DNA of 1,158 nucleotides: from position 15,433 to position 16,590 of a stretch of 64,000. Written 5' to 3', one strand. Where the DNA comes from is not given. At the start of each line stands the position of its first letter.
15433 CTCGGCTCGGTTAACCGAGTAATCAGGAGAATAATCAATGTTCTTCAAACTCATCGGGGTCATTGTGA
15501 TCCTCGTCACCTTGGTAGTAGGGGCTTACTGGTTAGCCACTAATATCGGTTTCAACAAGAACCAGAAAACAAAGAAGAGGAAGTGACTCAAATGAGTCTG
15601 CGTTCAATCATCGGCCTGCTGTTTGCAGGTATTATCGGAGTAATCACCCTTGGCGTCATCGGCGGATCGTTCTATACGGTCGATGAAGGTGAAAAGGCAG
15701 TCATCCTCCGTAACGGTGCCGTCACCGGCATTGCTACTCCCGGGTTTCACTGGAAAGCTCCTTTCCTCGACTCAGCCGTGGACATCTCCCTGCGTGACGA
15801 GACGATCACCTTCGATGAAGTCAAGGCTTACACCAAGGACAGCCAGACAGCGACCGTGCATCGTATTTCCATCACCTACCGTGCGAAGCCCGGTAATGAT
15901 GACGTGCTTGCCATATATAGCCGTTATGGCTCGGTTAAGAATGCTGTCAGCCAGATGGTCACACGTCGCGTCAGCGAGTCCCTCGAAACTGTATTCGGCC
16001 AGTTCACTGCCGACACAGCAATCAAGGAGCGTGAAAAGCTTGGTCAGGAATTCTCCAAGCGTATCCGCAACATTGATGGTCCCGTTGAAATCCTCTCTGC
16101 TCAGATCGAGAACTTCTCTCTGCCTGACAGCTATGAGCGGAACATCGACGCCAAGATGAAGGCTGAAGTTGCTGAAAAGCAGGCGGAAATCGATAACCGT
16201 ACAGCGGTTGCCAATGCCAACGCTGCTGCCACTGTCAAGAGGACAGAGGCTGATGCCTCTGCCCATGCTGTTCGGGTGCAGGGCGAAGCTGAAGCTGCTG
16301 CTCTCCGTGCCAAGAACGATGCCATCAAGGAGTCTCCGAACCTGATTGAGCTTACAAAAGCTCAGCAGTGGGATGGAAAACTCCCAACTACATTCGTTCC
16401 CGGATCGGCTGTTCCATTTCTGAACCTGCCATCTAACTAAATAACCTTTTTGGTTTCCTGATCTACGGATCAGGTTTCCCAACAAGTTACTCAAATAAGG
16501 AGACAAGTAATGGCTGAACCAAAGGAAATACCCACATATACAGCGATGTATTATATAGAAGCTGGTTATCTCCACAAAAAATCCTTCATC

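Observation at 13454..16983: Cassette cargo: HNH-AP2 HEG, Zn-ribbon protein, SPFH/band-7 protein with 38-aa TM partner, endonuclease VII-like HNH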

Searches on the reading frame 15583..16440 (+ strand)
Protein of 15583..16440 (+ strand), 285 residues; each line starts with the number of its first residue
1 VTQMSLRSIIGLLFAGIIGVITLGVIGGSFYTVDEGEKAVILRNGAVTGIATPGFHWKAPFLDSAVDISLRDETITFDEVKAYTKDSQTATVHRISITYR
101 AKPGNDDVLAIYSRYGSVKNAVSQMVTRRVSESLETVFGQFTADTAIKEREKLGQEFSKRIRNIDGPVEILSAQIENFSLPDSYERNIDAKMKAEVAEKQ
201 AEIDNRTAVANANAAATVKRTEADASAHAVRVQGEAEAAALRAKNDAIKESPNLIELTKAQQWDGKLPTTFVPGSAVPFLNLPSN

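Call 3: search_protein_families(library=pfam, proteins=[window:15583-16440:+], max_evalue=0.1)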
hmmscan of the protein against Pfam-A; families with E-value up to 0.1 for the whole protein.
window:15583-16440:+ (285 aa): 2 families
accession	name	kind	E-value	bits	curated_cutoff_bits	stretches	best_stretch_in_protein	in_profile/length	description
PF01145.31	Band_7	-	2.9e-29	102.8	23.6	1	32-207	2-173/176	SPFH domain / Band 7 family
PF13421.11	Band_7_1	-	0.099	12.7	24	0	121-193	136-208/211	SPFH domain-Band 7 family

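Call 4: search_protein_families(library=phrogs, proteins=[window:15583-16440:+], max_evalue=0.01)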
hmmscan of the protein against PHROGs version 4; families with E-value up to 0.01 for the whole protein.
window:15583-16440:+ (285 aa): 2 families
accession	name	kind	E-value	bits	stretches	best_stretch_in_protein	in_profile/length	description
phrog_200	-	other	5.9e-52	178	1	4-284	76-361/379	lipoprotein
phrog_38808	-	unknown function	2e-08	35.4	1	224-281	9-66/68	-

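Call 9: search_dna_similar(query=window:15592-16440:+, collection=phages, mode=protein, max_rows=60)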
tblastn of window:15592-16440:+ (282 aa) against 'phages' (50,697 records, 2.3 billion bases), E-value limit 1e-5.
Records with a match: 294; places in all: 296; records where one place covers at least 80% of the query: 106.
Best place of each record, by identity: >=99% 4; <60% 290.
By first word of the organism name: Pseudomonas 66; Klebsiella 44; Escherichia 33; Halorubrum 22; Prevotella 15; Erwinia 12; Rhizobium 11; Salmonella 10; Stx2a-converting 10; Haloarcula 9; and 28 more.
By host as written in the record: - 39; Pseudomonas aeruginosa 22; Klebsiella pneumoniae 18; Prevotella sp. 15; Escherichia coli 15; Halorubrum sp. 12; Pseudomonas aeruginosa PAO1 10; Stenotrophomonas maltophilia 7; and 96 more.
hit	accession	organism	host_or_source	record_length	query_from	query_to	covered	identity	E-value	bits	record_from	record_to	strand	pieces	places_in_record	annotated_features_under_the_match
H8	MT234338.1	Agrobacterium phage OLIVR1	Rhizogenic Agrobacterium biovar 1 ...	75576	1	282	100%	100.0%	4e-166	515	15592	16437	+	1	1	band 7-like protein (x2)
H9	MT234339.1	Agrobacterium phage OLIVR2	Rhizogenic Agrobacterium biovar 1 ...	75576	1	282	100%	100.0%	4e-166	515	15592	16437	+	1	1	band 7-like protein (x2)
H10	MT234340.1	Agrobacterium phage OLIVR3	Rhizogenic Agrobacterium biovar 1 ...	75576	1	282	100%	100.0%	4e-166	515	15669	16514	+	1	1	band 7-like protein (x2)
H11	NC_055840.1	Agrobacterium phage OLIVR1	Rhizogenic Agrobacterium biovar 1 ...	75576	1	282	100%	100.0%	4e-166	515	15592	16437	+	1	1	band 7-like protein (x2)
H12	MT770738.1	Rhizobium phage B1VFA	Rhizobium leguminosarum VF39SM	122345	7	279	97%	47.3%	2e-63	220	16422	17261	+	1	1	prohibitin family protein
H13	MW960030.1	Rhizobium phage RHph_X66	R. phaseoli sv. phaseoli INC 2-5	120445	7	279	97%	45.9%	2e-62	218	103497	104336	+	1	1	prohibitin family protein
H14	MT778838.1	Rhizobium phage V1VFA-S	-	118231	7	279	97%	44.8%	5e-61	214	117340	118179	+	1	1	membrane protease family protein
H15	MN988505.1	Rhizobium phage RHph_N1_10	Rhizobium phaseoli N1_10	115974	7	279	97%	42.0%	3e-55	197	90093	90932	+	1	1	prohibitin family protein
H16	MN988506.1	Rhizobium phage RHph_N1_15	Rhizobium phaseoli N1_15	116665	7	279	97%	42.0%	3e-55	197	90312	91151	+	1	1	prohibitin family protein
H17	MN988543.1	Rhizobium phage RHph_N2_6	Rhizobium phaseoli N2_6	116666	7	279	97%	42.0%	3e-55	197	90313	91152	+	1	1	prohibitin family protein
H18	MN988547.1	Rhizobium phage RHph_Y2_11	Rhizobium etli Y2_11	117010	7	279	97%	41.5%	5e-51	185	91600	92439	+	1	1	prohibitin family protein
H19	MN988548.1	Rhizobium phage RHph_Y2_17_1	Rhizobium etli Y2_17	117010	7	279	97%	41.5%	5e-51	185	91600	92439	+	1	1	prohibitin family protein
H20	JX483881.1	Rhizobium phage RHEph10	Rhizobium etli CFN42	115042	7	279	97%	41.2%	5e-51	185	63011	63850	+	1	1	hypothetical protein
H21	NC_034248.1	Rhizobium phage RHEph10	Rhizobium etli CFN42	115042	7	279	97%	41.2%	5e-51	185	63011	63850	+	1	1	prohibitin family protein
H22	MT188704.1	Mesorhizobium phage Cp1R7A-A1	Mesorhizobium loti R7ANS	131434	26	279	90%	43.1%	3e-51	186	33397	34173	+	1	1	HlfK/HlfC like regulator of protease activity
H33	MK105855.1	Escherichia phage Skarpretter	Escherichia coli MG1655 K12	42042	26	279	90%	38.9%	1e-49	181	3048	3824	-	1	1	band 7 protein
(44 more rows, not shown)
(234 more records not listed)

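Call 10: search_protein_families(library=ncbifam, proteins=[window:15592-16440:+], max_evalue=0.01)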
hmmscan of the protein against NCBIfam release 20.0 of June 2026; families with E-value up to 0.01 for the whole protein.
window:15592-16440:+ (282 aa): 4 families
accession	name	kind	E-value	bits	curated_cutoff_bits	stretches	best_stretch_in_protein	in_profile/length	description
TIGR01933.1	hflK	equivalog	2.5e-10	40.3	159.4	1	27-251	1-225/261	FtsH protease activity modulator HflK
TIGR01932.1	hflC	equivalog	2.4e-08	33.2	134.4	1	15-146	8-142/318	protease modulator HflC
NF008181.0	PRK10930.1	equivalog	1.8e-07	30.3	660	1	23-233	93-301/419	FtsH protease activity modulator HflK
NF008259.0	PRK11029.1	equivalog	4e-06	26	427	1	15-85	8-85/334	protease modulator HflC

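Call 11: search_protein_families(library=padloc, proteins=[window:15592-16440:+], max_evalue=0.01)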
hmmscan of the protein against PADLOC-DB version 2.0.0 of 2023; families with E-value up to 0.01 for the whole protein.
window:15592-16440:+ (282 aa): 1 family
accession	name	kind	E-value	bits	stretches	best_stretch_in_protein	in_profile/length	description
PDLC05036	PDC-S54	-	0.0076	13.7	1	100-251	103-239/410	-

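Call 12: get_annotated_region(hit=H12, flank=2500)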
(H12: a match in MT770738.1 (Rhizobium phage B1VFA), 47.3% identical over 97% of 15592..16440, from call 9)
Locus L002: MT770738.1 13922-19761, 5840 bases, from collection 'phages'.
description: Rhizobium phage B1VFA, complete genome.
organism: Rhizobium phage B1VFA (NCBI taxid 2759201)
taxonomy: Viruses; Duplodnaviria; Heunggongvirae; Uroviricota; Caudoviricetes
host: Rhizobium leguminosarum VF39SM; source: -; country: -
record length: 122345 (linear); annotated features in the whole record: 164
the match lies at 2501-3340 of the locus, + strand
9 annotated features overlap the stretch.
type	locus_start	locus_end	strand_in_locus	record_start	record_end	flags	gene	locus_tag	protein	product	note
CDS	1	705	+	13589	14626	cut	-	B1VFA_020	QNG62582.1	nicotinamide-nucleotide adenylyltransferase, NadM family / ADP-ribose pyrophosphatase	-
CDS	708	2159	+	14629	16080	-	-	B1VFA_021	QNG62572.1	nicotinamide phosphoribosyltransferase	-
CDS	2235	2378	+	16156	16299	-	-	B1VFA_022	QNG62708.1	hypothetical protein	-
CDS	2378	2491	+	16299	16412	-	-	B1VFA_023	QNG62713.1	hypothetical protein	-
CDS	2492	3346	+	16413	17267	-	-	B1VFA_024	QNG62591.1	prohibitin family protein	-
CDS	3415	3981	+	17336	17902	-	-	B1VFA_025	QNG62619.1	hypothetical protein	-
CDS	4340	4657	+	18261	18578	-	-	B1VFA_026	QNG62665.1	hypothetical protein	-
CDS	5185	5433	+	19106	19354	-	-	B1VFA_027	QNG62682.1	hypothetical protein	-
CDS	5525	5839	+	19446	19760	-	-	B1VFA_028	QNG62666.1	hypothetical protein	-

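Call 13: get_annotated_region(hit=H15, flank=2500)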
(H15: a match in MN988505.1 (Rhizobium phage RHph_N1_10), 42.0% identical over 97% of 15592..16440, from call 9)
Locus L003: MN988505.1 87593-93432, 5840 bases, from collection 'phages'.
description: Rhizobium phage RHph_N1_10, complete genome.
organism: Rhizobium phage RHph_N1_10 (NCBI taxid 2509740)
taxonomy: Viruses; Duplodnaviria; Heunggongvirae; Uroviricota; Caudoviricetes
host: Rhizobium phaseoli N1_10; source: agricultural lands; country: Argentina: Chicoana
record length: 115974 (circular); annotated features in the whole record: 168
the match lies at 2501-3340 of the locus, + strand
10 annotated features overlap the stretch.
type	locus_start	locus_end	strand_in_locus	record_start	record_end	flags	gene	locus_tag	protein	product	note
CDS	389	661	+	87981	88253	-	-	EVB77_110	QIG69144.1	hypothetical protein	-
CDS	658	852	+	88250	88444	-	-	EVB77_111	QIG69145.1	hypothetical protein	-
CDS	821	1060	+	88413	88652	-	-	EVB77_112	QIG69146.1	hypothetical protein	-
CDS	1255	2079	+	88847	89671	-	-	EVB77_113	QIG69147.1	thymidylate synthase protein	GO_function: GO:0004799 - thymidylate synthase activity; GO_process: GO:0006231 - dTMP biosynthetic process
CDS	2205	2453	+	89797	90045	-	-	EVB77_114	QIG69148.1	hypothetical protein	-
CDS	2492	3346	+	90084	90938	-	-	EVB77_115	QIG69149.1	prohibitin family protein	GO_component: GO:0016020 - membrane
CDS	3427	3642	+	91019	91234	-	-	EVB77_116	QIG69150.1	hypothetical protein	-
CDS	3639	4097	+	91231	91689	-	-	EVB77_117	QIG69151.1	deoxyuridine 5'-triphosphate nucleotidohydrolase protein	GO_function: GO:0004170 - dUTP diphosphatase activity; GO_process: GO:0046080 - dUTP metabolic process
CDS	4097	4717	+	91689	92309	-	-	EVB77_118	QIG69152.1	P-loop NTPase domain-containing protein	-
CDS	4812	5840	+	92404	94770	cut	-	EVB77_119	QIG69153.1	rIIA protector from prophage-induced early lysis protein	GO_function: GO:0005524 - ATP binding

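Call 14: get_annotated_region(hit=H22, flank=2500)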
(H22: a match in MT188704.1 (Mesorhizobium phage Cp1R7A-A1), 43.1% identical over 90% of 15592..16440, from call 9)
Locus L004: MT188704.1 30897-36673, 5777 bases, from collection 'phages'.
description: Mesorhizobium phage Cp1R7A-A1, complete genome.
organism: Mesorhizobium phage Cp1R7A-A1 (NCBI taxid 2723894)
taxonomy: Viruses; Duplodnaviria; Heunggongvirae; Uroviricota; Caudoviricetes
host: Mesorhizobium loti R7ANS; source: -; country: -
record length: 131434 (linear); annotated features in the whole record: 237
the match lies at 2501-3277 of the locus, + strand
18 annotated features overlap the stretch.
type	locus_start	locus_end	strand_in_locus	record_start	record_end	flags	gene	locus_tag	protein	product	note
CDS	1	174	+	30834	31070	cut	-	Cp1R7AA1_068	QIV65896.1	hypothetical protein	Hypothetical protein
CDS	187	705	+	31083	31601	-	-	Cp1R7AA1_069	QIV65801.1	hypothetical protein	Hypothetical protein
CDS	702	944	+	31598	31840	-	-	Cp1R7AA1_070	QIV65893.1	hypothetical protein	Hypothetical protein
CDS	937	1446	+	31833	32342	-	-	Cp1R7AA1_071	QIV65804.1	hypothetical protein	Hypothetical protein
CDS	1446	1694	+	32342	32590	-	-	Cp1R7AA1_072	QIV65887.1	hypothetical protein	Hypothetical protein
CDS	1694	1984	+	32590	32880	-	-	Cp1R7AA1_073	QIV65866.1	hypothetical protein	Hypothetical protein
CDS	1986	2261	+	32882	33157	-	-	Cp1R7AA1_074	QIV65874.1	hypothetical protein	Hypothetical protein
CDS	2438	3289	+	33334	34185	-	-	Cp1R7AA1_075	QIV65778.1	HlfK/HlfC like regulator of protease activity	-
CDS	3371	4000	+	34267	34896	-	-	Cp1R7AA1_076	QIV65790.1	hypothetical protein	Hypothetical protein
tRNA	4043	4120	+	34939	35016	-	-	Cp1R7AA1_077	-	tRNA-Met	tRNA-Met-00001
tRNA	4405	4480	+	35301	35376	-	-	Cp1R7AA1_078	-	tRNA-Val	tRNA-Val-00001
tRNA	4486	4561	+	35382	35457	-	-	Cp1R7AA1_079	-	tRNA-Ile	tRNA-Ile-00001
tRNA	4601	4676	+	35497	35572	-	-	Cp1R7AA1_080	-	tRNA-Val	tRNA-Vala-00001; tRNA-Val-2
tRNA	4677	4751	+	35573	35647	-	-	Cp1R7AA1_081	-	tRNA-Glu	tRNA-Glu-00001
tRNA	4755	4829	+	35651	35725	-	-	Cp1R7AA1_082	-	tRNA-Glu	tRNA-Glua-00001; tRNA-Glu-2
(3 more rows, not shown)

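Call 15: get_annotated_region(hit=H33, flank=2500)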
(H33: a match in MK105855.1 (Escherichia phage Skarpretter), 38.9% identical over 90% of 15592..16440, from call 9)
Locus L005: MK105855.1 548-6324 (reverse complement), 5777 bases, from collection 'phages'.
description: Escherichia phage Skarpretter, complete genome.
organism: Escherichia phage Skarpretter (NCBI taxid 2488654)
taxonomy: Viruses; Duplodnaviria; Heunggongvirae; Uroviricota; Caudoviricetes; Skarprettervirus; Skarprettervirus skarpretter
host: Escherichia coli MG1655 K12; source: wastewater; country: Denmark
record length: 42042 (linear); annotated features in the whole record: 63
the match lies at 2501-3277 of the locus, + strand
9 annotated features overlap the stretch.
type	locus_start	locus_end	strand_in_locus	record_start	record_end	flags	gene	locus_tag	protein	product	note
CDS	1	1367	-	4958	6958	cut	-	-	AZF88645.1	DNA helicase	-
CDS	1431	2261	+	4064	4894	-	-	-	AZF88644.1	DNA primase/helicase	-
CDS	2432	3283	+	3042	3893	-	-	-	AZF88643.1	band 7 protein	domain: SPFH_prohibitin, (stomatin, prohibitin, flotillin, and HflK/C) superfamily; domain: Band 7, this family has ...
CDS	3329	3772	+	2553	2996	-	-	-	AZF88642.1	deoxyuridine 5'-triphosphate nucleotidohydrolase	Trimeric dUTPase superfamily; label: Deoxyuridine 5'-triphosphate nucleotidohydrolase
CDS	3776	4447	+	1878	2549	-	-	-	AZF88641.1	putative DNA N-6-adenine methyltransferase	domain: Dam superfamily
CDS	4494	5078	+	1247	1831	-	-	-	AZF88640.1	hypothetical protein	domain: beta_clamp superfamily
CDS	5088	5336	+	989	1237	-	-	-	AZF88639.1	hypothetical protein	-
CDS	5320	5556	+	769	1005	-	-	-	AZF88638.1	putative Dcm methylase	-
CDS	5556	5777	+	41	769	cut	-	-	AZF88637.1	putative Dcm methylase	-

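Call 21: find_homologous_proteins(query=window:15592-16440:+)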
Query window:15592-16440:+ (282 aa): 728 proteins with E <= 0.001 among 6994 candidates; the best 120 are listed.
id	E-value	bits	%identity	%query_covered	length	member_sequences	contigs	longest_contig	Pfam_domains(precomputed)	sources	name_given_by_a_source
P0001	8.5e-177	604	100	100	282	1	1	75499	PF01145.32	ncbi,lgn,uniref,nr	ncbi:prohibitin family protein [Xanthomonas campestris pv. campestris]|uniref:prohibitin family prot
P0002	7.1e-119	414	69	99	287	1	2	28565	PF01145.32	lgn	-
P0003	9.9e-119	414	68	99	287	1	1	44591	PF01145.32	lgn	-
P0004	2.7e-110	386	65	98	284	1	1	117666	PF01145.32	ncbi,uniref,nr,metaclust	ncbi:hypothetical protein B9J07_27925 [Sinorhizobium sp. LM21]|uniref:SPFH domain-containing protein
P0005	4.1e-109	382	64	97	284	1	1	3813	PF01145.32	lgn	-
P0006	7.2e-109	381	65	98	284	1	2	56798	PF01145.32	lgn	-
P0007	4.4e-104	366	61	98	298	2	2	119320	PF01145.32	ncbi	-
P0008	3.0e-100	353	60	99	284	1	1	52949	PF01145.32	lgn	-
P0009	1.8e-94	334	56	99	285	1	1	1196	PF01145.32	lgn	-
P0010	6.1e-89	316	56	94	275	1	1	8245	PF01145.32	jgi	-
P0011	3.2e-83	297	56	90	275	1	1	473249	PF01145.32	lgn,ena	-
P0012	6.6e-79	283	50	97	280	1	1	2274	PF01145.32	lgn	-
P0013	9.6e-79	283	50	97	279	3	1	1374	PF01145.32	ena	-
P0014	6.0e-78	280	49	97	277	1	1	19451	PF01145.32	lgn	-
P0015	2.1e-77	278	49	97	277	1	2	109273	PF01145.32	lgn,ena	-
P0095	6.0e-63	231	43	99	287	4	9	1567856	PF01145.32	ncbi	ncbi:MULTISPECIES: prohibitin family protein [unclassified Agrobacterium]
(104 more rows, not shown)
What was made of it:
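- On Prokaryotic prohibitin (SPFH4): NCBI name 'prohibitin family protein' (call 21).
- Closest known: Prokaryotic prohibitins. Same: NCBI names the identical protein 'prohibitin family protein' (call 21).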

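Call 22: find_encoding_contigs(protein=P0002, flank=6000, max_places=2)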
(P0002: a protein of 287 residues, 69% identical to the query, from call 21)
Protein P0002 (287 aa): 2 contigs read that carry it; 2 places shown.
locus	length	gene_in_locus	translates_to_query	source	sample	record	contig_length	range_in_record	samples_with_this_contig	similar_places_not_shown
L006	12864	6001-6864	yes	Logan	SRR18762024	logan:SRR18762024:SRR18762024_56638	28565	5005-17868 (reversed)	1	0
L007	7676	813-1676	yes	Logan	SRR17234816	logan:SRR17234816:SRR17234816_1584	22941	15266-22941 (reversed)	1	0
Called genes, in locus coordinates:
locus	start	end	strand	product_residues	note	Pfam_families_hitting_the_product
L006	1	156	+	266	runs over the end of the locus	-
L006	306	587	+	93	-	-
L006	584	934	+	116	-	-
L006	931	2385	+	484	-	PF01139:RtcB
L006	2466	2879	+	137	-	-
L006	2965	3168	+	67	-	-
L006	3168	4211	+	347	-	PF01467:CTP_transf_like, PF00293:NUDIX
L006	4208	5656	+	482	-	PF18127:NAMPT_N, PF04095:NAPRTase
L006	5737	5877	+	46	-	-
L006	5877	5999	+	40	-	-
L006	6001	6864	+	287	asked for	PF01145:Band_7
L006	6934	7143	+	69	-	-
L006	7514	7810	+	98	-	-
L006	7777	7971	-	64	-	-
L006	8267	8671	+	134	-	PF27402:Y4mA_C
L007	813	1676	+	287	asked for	PF01145:Band_7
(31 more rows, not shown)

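Call 23: find_encoding_contigs(protein=P0003, flank=6000, max_places=2)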
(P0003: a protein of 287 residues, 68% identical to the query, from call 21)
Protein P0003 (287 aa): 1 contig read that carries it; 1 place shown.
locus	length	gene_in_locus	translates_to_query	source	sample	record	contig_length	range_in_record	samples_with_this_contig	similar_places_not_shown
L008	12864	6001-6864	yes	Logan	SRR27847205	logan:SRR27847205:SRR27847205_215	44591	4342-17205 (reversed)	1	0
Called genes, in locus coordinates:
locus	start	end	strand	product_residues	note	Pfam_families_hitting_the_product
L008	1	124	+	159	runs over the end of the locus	-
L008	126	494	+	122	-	-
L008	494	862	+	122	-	-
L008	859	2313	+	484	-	PF01139:RtcB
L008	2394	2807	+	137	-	-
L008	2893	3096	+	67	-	-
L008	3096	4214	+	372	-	PF01467:CTP_transf_like, PF00293:NUDIX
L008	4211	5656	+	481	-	PF18127:NAMPT_N, PF04095:NAPRTase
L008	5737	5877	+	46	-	-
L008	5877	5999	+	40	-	-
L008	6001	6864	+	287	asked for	PF01145:Band_7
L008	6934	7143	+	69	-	-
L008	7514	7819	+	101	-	-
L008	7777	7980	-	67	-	-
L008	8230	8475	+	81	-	-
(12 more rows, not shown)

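Call 24: find_encoding_contigs(protein=P0008, flank=6000, max_places=2)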
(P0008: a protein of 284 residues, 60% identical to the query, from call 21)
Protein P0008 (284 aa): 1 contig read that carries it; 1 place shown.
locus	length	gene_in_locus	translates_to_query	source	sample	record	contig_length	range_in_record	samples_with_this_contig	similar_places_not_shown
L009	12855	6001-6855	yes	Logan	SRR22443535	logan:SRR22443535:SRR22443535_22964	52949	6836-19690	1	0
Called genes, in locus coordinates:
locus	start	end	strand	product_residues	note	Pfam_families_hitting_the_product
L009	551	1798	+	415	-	-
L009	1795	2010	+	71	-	-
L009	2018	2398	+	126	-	-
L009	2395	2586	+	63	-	-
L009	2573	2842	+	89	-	-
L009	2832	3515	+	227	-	-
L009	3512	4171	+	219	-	PF07750:GcrA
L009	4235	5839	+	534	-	PF26675:DUF8224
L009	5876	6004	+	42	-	-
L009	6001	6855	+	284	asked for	PF01145:Band_7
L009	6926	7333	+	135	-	-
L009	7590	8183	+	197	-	-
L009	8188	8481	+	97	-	-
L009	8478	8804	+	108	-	-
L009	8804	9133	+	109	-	PF08299:Bac_DnaA_C (weak)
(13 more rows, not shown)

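Call 42: find_related_loci(query=A1, collection=viral_contigs, flank=3000)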
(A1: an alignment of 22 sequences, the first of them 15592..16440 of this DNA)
Query A1 (282 aa) in viral_contigs; peptide patterns used: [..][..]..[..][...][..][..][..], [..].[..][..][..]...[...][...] (x = any residue, [..] = any of these).
261 stretches matched a pattern; 188 encode a relative of the query (tblastn E <= 1e-3); the best 80 are kept; 80 distinct loci.
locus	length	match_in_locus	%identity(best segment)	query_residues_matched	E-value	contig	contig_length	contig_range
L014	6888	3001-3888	62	1-278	2e-118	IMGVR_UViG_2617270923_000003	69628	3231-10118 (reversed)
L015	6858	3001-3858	45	1-279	9e-75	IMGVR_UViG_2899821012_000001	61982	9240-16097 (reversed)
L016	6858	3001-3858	45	1-279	5e-73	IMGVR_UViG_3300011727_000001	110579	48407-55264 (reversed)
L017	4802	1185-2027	44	1-276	5e-72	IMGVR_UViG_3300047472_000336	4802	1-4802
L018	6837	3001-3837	44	6-279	3e-70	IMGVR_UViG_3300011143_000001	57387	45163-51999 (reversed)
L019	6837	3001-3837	44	6-279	5e-70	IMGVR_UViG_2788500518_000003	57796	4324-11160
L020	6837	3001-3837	43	7-279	4e-70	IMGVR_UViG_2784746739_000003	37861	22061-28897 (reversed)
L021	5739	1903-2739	44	6-279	5e-70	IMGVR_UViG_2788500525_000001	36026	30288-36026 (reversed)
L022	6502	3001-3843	44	4-279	4e-70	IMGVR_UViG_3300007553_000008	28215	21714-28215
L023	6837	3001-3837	44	6-279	4e-70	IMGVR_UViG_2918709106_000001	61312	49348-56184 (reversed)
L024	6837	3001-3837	43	6-279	2e-69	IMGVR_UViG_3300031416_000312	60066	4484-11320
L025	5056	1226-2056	45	5-279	4e-69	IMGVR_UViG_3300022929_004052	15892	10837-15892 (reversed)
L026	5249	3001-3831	45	5-279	4e-69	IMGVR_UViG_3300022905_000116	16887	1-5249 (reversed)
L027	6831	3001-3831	45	5-279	4e-69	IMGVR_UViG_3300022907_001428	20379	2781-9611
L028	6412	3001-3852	40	1-279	6e-69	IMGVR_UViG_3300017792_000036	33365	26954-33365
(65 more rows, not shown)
